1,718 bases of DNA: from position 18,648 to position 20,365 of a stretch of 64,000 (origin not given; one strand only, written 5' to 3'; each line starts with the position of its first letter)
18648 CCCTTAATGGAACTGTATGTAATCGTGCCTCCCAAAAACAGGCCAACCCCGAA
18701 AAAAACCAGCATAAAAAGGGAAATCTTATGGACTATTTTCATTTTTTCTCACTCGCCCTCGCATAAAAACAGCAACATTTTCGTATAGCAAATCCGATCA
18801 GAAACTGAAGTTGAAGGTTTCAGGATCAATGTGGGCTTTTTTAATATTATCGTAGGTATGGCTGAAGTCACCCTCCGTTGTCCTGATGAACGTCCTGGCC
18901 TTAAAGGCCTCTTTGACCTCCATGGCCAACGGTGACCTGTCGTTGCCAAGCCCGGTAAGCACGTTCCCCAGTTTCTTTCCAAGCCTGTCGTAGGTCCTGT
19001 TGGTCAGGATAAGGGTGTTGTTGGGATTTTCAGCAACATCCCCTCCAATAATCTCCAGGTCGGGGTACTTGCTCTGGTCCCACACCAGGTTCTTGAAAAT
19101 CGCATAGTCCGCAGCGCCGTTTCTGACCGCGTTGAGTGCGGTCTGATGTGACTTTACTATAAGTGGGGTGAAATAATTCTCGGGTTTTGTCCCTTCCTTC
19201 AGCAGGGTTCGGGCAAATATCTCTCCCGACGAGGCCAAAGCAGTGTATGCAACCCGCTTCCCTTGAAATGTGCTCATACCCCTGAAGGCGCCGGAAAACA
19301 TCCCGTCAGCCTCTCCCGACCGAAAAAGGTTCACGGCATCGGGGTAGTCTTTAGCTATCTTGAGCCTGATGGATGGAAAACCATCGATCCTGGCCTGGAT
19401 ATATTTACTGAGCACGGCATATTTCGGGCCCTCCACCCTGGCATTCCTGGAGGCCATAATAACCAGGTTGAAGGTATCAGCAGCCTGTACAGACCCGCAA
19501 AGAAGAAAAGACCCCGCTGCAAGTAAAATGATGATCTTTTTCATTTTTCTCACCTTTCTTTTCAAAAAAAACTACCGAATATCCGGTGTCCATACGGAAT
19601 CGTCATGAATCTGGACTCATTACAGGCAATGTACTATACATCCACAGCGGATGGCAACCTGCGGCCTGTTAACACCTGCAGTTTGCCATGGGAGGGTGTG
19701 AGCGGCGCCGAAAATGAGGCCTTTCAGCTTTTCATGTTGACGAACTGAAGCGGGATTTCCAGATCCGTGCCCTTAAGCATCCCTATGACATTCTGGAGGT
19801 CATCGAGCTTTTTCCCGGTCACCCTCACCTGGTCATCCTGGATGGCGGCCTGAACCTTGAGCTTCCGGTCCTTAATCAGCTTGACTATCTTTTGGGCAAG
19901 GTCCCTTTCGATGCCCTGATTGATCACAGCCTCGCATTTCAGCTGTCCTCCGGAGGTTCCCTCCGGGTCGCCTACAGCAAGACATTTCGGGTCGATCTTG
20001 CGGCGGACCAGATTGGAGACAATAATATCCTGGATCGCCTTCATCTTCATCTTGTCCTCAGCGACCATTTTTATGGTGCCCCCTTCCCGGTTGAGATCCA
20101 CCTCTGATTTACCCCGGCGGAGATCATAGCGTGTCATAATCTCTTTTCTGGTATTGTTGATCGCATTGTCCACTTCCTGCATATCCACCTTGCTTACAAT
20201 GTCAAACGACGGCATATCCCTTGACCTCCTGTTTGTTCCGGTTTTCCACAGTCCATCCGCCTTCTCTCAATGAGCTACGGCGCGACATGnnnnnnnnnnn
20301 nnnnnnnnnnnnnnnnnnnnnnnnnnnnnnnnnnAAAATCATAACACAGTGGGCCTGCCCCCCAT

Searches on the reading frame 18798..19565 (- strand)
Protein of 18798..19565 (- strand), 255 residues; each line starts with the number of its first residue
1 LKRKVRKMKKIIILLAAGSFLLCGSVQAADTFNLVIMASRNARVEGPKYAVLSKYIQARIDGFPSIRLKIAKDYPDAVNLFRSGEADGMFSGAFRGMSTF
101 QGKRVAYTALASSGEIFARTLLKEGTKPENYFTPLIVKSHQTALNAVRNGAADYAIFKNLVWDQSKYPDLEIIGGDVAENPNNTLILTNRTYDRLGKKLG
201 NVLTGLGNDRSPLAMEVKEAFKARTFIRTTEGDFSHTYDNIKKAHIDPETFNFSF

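Call 28: search_protein_families(library=pfam, proteins=[window:18798-19565:-], max_evalue=0.00001)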
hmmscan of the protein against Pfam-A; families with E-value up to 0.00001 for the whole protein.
window:18798-19565:- (255 aa): 1 family
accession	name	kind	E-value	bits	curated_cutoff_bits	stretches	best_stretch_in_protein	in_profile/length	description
PF12974.12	Phosphonate-bd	-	5.2e-16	59.2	27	1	97-230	100-238/242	ABC transporter, phosphonate, periplasmic substrate-binding protein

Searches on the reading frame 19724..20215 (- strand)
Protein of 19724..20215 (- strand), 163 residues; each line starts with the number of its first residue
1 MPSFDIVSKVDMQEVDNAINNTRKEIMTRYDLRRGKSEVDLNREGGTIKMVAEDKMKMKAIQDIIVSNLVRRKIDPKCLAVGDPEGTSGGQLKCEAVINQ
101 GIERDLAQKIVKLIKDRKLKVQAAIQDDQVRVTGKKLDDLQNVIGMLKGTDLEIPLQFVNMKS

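Call 28: search_protein_families(library=pfam, proteins=[window:19724-20215:-], max_evalue=0.00001)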
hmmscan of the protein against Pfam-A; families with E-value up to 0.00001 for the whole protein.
window:19724-20215:- (163 aa): 1 family
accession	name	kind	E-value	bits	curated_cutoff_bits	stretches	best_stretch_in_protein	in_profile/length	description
PF04461.18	DUF520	-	1.6e-61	207.6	23.2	1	2-162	1-161/161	Protein of unknown function (DUF520)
